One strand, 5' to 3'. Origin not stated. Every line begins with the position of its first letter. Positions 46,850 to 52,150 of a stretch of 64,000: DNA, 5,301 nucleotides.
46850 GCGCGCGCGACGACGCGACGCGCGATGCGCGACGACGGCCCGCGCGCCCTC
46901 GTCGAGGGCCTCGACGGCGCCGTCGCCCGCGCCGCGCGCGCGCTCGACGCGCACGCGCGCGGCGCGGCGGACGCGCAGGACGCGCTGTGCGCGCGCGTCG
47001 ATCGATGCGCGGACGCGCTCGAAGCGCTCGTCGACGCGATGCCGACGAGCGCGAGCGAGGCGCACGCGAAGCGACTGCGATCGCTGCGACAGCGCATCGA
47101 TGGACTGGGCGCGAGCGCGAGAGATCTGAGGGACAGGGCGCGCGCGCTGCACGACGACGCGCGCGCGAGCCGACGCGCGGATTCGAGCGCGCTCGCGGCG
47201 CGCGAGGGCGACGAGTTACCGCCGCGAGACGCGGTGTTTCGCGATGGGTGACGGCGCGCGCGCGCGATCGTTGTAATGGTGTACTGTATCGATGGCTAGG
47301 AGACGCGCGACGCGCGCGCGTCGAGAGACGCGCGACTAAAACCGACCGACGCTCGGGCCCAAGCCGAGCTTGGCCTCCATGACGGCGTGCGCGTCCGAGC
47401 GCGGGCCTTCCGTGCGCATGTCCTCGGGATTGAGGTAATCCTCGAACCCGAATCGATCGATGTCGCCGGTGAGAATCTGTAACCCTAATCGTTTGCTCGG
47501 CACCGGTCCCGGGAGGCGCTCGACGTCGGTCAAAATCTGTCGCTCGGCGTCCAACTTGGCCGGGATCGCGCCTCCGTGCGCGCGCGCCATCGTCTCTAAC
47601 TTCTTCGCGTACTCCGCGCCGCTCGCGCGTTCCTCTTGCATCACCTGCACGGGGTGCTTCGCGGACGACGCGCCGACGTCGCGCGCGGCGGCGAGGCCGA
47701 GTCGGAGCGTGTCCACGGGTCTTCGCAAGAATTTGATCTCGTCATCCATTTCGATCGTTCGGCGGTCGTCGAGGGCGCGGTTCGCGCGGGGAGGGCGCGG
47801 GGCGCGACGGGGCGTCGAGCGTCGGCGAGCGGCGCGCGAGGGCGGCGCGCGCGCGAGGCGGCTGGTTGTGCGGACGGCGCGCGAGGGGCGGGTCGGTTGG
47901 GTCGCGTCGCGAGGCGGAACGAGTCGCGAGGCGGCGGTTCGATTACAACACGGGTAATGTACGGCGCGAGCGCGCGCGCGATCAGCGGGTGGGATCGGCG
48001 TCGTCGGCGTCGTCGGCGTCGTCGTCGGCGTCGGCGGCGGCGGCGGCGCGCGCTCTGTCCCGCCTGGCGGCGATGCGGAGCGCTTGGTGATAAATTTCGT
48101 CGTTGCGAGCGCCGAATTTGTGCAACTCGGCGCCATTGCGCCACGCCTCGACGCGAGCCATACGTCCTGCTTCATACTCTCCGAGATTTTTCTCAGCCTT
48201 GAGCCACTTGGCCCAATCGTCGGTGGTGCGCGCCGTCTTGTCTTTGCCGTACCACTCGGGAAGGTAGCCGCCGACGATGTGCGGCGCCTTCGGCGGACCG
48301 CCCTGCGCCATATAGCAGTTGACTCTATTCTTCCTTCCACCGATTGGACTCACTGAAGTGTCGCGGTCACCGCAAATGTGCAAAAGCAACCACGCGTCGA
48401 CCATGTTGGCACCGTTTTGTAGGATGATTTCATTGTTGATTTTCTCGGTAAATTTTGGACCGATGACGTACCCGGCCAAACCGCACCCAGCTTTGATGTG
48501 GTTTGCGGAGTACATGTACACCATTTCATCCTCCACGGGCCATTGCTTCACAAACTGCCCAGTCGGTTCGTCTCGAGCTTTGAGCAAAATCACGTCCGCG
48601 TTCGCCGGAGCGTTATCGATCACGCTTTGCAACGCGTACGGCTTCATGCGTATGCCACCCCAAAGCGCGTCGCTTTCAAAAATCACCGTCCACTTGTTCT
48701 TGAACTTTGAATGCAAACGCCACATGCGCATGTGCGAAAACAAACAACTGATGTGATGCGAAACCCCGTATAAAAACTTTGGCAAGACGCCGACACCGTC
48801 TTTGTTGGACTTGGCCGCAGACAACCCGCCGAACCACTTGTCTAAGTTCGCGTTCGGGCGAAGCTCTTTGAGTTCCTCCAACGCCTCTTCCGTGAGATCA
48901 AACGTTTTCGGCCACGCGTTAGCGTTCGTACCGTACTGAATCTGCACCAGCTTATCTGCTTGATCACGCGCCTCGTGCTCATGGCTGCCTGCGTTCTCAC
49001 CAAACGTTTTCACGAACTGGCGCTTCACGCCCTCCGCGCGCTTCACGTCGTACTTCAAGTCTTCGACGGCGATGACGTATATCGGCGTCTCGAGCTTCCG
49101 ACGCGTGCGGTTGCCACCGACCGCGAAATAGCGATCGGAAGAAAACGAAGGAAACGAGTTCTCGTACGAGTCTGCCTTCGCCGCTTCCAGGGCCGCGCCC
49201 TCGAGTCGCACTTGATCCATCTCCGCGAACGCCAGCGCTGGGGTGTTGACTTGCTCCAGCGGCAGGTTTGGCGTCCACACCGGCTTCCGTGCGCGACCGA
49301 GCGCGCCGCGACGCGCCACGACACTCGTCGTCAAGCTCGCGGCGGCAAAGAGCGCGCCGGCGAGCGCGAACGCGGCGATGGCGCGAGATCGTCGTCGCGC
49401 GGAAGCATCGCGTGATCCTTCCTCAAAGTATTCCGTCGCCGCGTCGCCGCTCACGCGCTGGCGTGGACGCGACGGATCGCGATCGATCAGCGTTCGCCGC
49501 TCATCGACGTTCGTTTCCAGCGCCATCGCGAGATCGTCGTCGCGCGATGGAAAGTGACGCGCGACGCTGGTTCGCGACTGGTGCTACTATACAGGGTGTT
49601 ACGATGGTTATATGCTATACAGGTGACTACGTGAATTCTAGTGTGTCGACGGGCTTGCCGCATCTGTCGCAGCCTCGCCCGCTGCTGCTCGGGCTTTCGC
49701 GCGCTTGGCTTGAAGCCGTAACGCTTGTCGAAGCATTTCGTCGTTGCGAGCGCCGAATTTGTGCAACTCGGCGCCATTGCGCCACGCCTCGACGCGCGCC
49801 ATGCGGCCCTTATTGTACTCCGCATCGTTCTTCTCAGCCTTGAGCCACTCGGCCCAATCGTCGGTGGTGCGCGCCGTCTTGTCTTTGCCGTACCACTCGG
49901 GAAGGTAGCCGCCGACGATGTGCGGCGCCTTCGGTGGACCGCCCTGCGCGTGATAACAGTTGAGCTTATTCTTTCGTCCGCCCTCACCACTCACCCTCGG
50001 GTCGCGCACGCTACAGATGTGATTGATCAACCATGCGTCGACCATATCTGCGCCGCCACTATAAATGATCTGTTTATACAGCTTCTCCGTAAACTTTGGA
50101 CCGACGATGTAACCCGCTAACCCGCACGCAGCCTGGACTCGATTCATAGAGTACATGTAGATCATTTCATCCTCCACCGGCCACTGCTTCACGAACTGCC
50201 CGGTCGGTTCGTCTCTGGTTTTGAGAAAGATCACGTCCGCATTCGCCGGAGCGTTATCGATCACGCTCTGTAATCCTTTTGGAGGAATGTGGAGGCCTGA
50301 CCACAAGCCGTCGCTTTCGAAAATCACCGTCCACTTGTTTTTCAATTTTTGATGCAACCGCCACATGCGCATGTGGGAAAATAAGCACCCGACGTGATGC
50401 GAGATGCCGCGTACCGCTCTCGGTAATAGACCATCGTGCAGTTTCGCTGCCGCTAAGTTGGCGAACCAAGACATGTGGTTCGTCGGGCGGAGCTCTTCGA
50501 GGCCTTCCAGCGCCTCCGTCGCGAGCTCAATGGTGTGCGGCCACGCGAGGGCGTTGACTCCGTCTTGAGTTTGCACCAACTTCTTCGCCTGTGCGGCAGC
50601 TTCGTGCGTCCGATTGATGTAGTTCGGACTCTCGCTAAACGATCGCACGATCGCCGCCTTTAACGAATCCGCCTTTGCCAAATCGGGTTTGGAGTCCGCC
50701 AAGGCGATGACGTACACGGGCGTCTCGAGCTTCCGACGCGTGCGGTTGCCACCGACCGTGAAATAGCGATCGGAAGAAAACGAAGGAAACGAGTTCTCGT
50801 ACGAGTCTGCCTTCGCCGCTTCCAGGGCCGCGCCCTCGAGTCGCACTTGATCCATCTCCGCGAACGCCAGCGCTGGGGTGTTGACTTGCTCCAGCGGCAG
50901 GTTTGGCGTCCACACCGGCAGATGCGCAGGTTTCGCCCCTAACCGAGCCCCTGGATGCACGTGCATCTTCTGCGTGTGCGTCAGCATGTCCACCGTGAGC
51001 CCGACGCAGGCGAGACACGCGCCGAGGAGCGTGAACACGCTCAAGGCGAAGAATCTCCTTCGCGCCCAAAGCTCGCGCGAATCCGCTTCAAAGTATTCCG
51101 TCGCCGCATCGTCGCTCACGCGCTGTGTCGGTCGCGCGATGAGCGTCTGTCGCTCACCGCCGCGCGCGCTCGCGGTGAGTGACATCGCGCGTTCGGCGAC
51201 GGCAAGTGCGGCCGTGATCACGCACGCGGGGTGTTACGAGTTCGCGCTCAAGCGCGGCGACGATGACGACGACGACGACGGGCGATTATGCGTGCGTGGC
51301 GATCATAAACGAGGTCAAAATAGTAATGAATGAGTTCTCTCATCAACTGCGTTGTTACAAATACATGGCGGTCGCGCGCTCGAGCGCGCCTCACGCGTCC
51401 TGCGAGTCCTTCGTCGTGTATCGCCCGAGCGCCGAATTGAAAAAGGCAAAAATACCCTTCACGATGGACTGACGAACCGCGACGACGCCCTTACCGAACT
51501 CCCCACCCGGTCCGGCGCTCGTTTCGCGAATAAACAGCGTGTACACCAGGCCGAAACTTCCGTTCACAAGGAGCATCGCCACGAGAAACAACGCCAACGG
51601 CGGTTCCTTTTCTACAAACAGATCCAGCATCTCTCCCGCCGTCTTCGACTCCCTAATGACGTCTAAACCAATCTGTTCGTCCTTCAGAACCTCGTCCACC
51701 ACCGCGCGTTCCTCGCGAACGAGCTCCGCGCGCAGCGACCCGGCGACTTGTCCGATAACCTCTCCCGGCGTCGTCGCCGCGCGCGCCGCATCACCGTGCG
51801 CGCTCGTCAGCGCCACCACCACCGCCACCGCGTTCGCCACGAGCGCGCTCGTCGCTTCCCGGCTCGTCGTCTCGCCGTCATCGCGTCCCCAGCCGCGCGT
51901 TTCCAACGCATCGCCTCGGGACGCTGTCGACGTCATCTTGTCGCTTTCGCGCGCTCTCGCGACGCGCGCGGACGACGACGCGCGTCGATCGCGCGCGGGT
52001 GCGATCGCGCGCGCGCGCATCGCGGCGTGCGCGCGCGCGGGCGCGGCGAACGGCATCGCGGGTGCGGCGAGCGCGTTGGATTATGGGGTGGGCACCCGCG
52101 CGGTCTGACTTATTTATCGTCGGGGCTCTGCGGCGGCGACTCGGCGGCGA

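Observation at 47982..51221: Tandem GT25-like glycosyltransferase paralogues with mosaic near-identical blocks (gene-conversion signature)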

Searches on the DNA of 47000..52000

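Call 52: search_rna_families(source=window, start=47000, end=52000, threshold=gathering)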
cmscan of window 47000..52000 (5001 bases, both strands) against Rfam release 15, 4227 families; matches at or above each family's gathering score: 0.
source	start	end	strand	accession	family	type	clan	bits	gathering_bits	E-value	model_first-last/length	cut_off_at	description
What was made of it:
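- There is no Rfam match in 47000-52000 (call 52).
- Tried and rejected: RNA element in the blocks: no Rfam match (call 52).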
